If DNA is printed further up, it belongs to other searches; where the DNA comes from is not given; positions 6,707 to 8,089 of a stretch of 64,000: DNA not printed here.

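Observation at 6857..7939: Eukaryote-type MOT1 molybdate permease embedded in the Moco biosynthesis operon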

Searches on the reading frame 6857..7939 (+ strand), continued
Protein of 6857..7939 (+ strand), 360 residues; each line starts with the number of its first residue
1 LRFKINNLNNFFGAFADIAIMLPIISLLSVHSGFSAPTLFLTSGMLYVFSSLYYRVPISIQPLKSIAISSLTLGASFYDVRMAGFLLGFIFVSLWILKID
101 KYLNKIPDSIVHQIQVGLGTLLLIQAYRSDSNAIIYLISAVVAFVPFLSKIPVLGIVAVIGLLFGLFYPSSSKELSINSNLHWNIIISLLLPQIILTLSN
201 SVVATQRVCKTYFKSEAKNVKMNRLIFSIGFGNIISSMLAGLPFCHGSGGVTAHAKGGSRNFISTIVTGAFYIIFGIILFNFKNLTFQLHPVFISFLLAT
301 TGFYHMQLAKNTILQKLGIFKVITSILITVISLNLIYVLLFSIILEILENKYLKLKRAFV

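Call 38: fold_search(model_id=the predicted structure, library=pdb)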
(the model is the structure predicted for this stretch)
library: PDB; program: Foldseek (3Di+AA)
matches with E <= 10: 384; with E <= 0.001: 98
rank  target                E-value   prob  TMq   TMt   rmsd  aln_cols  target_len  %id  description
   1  5iof_A                4.2e-09  1.00  0.66  0.64   6.4       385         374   15  Structure of the transmembrane domain of the transporter SLC26Dg (released 2016-03-16)
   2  5da0_A                5.0e-09  1.00  0.66  0.53   6.4       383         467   15  Structure of the the SLC26 transporter SLC26Dg in complex with a nanobody (released 2015-09-09)
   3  6ki1_A                7.9e-08  1.00  0.61  0.57   7.2       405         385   14  The transmembrane domain of a cyanobacterium bicarbonate transporter BicA (released 2019-11-20)
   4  9ias_A                9.5e-08  1.00  0.67  0.48   6.1       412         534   11  Sulfate transporter SLC26A11 in nanodiscs with nanobody Nb4 (released 2026-03-04)
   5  7v73                  1.9e-07  1.00  0.63  0.41   6.3       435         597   15  Thermostabilized human prestin in complex with chloride (released 2022-08-31)
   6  8zzv_A                2.3e-07  1.00  0.63  0.60   7.0       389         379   15  Dimer structure of the solute carrier SLC26Dg (released 2019-05-08)
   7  9iar_A                2.8e-07  1.00  0.65  0.45   6.2       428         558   12  Sulfate transporter SLC26A11 in nanodiscs with nanobody Nb11 (released 2026-03-04)
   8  6ki1_B                3.5e-07  1.00  0.61  0.57   6.8       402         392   14  The transmembrane domain of a cyanobacterium bicarbonate transporter BicA (released 2019-11-20)
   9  8x1r_A                1.0e-06  1.00  0.65  0.37   6.1       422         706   12  Cryo-EM structure of human DRA (SLC26A3) bound with chloride (released 2025-05-14)
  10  5xls                  1.0e-06  1.00  0.63  0.57   6.5       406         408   14  Crystal structure of UraA in occluded conformation (released 2017-07-05)
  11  8tnw_A                1.3e-06  1.00  0.63  0.41   6.9       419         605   16  Substrate Binding Plasticity Revealed by Cryo-EM Structures of SLC26A2 (released 2024-05-22)
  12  7v75                  1.3e-06  1.00  0.62  0.40   6.5       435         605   15  Thermostabilized human prestin in complex with salicylate (released 2022-08-31)
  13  8opq_A                1.4e-06  1.00  0.65  0.40   6.2       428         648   10  Structure of Human Solute Carrier 26 family member A6 (SLC26A6) anion transporter in an inward-facing state (released 2023-05-17)
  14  7tak_B                1.4e-06  1.00  0.60  0.50   7.6       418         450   15  Structure of a NAT transporter (released 2023-01-25)
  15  9ngz_A                1.5e-06  1.00  0.65  0.42   6.1       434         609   13  Cryo-EM structure of Serendipita indica sulfate transporter SiSulT in Apo state (released 2026-03-11)
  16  7lhv_A                1.7e-06  1.00  0.65  0.44   6.6       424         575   12  Structure of Arabidopsis thaliana sulfate transporter AtSULTR4;1 (released 2021-08-11)
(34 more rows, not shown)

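Call 50: search_protein_representatives(alignment_id=A1)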
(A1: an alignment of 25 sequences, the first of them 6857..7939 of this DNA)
Query: 25 sequences, 373 profile positions. Proteins with E-value up to 0.001 (for the whole library): 2409; up to 1e-10: 1307; up to 1e-30: 440. The best 150 are listed.
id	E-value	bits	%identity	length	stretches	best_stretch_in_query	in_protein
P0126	1.4e-138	478.3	-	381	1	1-363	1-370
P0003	1.2e-136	471.9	-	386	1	4-369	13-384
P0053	2.5e-134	464.3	-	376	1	7-363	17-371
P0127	1.2e-133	462.0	-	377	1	4-362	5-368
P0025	7.1e-132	456.2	-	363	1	1-363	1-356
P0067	2.1e-131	454.7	-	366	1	7-359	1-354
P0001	4.8e-130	450.2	-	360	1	4-367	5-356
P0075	5.2e-130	450.1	-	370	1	4-363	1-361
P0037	3.4e-128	444.1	-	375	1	6-363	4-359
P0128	6.7e-128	443.1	-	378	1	4-366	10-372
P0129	2.0e-127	441.6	-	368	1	7-360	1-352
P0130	4.9e-127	440.3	-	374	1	7-360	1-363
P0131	2.3e-126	438.1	-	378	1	4-360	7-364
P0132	2.3e-125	434.8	-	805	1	6-358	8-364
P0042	2.4e-124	431.5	-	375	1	6-362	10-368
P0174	7.3e-67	242.3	-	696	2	196-358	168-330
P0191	1.8e-63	231.1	-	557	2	196-363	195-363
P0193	4.2e-63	229.9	-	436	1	6-361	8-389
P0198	7.8e-62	225.7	-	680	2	195-362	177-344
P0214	6.8e-59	216.1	-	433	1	7-355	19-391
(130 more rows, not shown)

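Call 51: search_protein_families(library=pfam, proteins=[P0132, P0174, P0198, P0191, P0193, P0214], max_evalue=0.001)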
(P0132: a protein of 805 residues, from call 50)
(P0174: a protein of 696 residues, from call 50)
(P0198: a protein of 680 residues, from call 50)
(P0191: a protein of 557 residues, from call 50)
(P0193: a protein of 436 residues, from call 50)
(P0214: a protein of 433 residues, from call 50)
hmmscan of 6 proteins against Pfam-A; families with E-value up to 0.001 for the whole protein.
P0132 (805 aa): 4 families
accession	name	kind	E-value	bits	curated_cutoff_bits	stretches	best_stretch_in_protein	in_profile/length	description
PF03453.22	MoeA_N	-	1.1e-35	123.1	30.8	1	387-563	2-160/160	MoeA N-terminal region (domain I and II)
PF00994.29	MoCF_biosynth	-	2.9e-33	115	26.6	1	576-714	1-143/144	Probable molybdopterin binding domain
PF16983.11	MFS_MOT1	-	4.5e-30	104.7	30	2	203-318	3-108/111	Molybdate transporter of MFS superfamily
PF03454.20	MoeA_C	-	1.3e-07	32.1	22.1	1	726-797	1-71/72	MoeA C-terminal region (domain IV)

P0174 (696 aa): 3 families
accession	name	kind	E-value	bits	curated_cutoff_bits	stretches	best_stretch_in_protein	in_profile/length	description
PF16983.11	MFS_MOT1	-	3.2e-41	140.6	30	2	169-286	3-109/111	Molybdate transporter of MFS superfamily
PF06463.18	Mob_synth_C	-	1.2e-28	100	37.4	1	554-676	2-125/128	Molybdenum Cofactor Synthesis C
PF04055.27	Radical_SAM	-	8.4e-24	85.1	29.5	1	408-547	21-165/166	Radical SAM superfamily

P0198 (680 aa): 5 families
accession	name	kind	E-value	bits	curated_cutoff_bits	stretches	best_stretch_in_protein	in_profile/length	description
PF04055.27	Radical_SAM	-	5.4e-37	128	29.5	1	374-533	1-165/166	Radical SAM superfamily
PF16983.11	MFS_MOT1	-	1.9e-31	109.1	30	2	180-296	4-109/111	Molybdate transporter of MFS superfamily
PF06463.18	Mob_synth_C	-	1.3e-24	87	37.4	1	540-650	2-112/128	Molybdenum Cofactor Synthesis C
PF00916.26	Sulfate_transp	-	3.1e-07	30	23.2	1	218-310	280-368/380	Sulfate permease family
PF13353.11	Fer4_12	-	2.9e-05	24.8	22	1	379-478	14-114/137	4Fe-4S single cluster domain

P0191 (557 aa): 3 families
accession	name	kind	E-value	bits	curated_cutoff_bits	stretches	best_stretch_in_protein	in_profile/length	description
PF16983.11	MFS_MOT1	-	1.8e-41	141.4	30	2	196-313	3-109/111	Molybdate transporter of MFS superfamily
PF04055.27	Radical_SAM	-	1.5e-27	97.2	29.5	1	416-547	1-135/166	Radical SAM superfamily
PF13353.11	Fer4_12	-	2.1e-05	25.3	22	1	419-519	12-111/137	4Fe-4S single cluster domain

P0193 (436 aa): 1 family
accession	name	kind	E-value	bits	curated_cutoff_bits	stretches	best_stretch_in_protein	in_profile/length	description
PF16983.11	MFS_MOT1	-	4.1e-46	156.3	30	2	225-343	3-110/111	Molybdate transporter of MFS superfamily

P0214 (433 aa): 1 family
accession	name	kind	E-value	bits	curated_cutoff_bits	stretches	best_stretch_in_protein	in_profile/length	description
PF16983.11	MFS_MOT1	-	6.1e-47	159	30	2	233-351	3-110/111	Molybdate transporter of MFS superfamily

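Call 53: find_encoding_contigs(protein=P0132, flank=6000, max_places=3)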
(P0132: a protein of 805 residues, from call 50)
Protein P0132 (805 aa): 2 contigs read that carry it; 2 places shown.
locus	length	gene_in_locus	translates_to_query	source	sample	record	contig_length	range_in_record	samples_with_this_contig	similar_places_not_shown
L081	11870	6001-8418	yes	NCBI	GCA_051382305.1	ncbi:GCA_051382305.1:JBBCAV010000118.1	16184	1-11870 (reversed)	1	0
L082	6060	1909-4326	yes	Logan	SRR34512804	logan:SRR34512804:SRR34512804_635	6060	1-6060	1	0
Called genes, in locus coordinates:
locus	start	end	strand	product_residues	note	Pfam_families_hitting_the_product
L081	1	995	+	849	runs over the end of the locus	PF04879:Molybdop_Fe4S4, PF00384:Molybdopterin, PF01568:Molydop_binding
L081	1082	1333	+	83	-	PF02416:TatA_B_E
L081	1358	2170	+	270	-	PF12849:PBP_like_2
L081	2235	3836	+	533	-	PF00015:MCPsignal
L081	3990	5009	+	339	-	PF04055:Radical_SAM, PF06463:Mob_synth_C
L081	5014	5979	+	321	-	PF01967:MoaC, PF00994:MoCF_biosynth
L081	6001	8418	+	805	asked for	PF16983:MFS_MOT1, PF03453:MoeA_N, PF00994:MoCF_biosynth, PF03454:MoeA_C (weak)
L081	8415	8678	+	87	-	-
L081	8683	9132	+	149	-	PF02391:MoaE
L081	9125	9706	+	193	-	PF12804:NTP_transf_3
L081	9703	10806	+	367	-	PF00899:ThiF, PF00581:Rhodanese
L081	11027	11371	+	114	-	PF13581:HATPase_c_2 (weak), PF02518:HATPase_c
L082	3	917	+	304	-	?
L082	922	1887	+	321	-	PF01967:MoaC, PF00994:MoCF_biosynth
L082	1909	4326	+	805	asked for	PF16983:MFS_MOT1, PF03453:MoeA_N, PF00994:MoCF_biosynth, PF03454:MoeA_C (weak)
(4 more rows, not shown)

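Call 55: find_encoding_contigs(protein=P0198, flank=6000, max_places=3)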
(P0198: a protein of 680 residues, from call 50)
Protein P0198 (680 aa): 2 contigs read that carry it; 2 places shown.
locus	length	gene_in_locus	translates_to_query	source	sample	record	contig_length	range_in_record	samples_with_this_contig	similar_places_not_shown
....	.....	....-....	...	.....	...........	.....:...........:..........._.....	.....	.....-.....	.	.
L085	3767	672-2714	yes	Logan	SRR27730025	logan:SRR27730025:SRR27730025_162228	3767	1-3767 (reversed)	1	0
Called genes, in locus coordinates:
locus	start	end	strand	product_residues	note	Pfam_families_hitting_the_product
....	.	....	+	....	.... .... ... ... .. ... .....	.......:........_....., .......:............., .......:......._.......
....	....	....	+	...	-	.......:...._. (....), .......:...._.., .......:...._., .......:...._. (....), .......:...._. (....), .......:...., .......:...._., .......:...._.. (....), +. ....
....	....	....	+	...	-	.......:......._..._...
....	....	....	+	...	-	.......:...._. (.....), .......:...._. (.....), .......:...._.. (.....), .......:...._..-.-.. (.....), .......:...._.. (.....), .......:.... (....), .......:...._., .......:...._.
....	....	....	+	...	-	-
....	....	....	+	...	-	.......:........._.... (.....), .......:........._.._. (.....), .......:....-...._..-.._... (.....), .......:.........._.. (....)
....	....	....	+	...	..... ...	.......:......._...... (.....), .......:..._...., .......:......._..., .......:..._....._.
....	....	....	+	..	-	-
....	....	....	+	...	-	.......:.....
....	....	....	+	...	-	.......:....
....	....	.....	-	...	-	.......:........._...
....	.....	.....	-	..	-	-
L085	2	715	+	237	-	?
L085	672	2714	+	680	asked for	PF00916:Sulfate_transp (faint), PF16983:MFS_MOT1, PF04055:Radical_SAM, PF06463:Mob_synth_C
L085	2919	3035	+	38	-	-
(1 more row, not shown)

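Call 56: find_encoding_contigs(protein=P0174, flank=6000, max_places=3)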
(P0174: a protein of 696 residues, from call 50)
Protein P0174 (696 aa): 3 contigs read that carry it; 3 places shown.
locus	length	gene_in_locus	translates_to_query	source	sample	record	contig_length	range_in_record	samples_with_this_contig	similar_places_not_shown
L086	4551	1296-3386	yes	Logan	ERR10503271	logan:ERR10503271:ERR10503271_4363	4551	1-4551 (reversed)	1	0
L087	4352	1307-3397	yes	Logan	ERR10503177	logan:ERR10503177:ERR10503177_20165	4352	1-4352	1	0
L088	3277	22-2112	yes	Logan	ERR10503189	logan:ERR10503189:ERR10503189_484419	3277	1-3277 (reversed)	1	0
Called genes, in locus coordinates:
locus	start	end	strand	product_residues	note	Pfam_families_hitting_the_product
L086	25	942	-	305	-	PF12974:Phosphonate-bd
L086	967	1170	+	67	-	-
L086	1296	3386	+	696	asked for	PF16983:MFS_MOT1, PF04055:Radical_SAM, PF06463:Mob_synth_C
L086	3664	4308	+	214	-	PF01656:CbiA (faint), PF03205:MobB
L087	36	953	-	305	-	PF12974:Phosphonate-bd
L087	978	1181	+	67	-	-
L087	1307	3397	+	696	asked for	PF16983:MFS_MOT1, PF04055:Radical_SAM, PF06463:Mob_synth_C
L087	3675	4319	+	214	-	PF01656:CbiA (faint), PF03205:MobB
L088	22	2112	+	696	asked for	PF16983:MFS_MOT1, PF04055:Radical_SAM, PF06463:Mob_synth_C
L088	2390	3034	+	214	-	PF01656:CbiA (faint), PF03205:MobB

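Call 57: find_encoding_contigs(protein=P0002, flank=10000, max_places=2)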
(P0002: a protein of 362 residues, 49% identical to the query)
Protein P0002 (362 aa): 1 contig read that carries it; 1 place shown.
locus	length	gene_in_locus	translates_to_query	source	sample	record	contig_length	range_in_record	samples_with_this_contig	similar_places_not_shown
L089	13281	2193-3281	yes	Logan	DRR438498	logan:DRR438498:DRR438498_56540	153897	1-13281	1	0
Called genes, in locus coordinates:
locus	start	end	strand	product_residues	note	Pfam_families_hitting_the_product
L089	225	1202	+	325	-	PF04055:Radical_SAM, PF13353:Fer4_12, PF06463:Mob_synth_C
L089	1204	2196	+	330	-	PF01967:MoaC, PF00994:MoCF_biosynth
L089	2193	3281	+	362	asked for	PF16983:MFS_MOT1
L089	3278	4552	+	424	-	PF03453:MoeA_N, PF00994:MoCF_biosynth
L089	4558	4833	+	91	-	-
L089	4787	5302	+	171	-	PF02391:MoaE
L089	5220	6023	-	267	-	PF00899:ThiF, PF03435:Sacchrp_dh_NADP (faint)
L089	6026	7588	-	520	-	PF07690:MFS_1, PF00854:PTR2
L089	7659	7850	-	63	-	-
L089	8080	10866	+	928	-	PF19077:Big_13 (faint)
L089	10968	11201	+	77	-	-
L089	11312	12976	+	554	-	-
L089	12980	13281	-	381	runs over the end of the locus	PF01266:DAO, PF13450:NAD_binding_8 (weak)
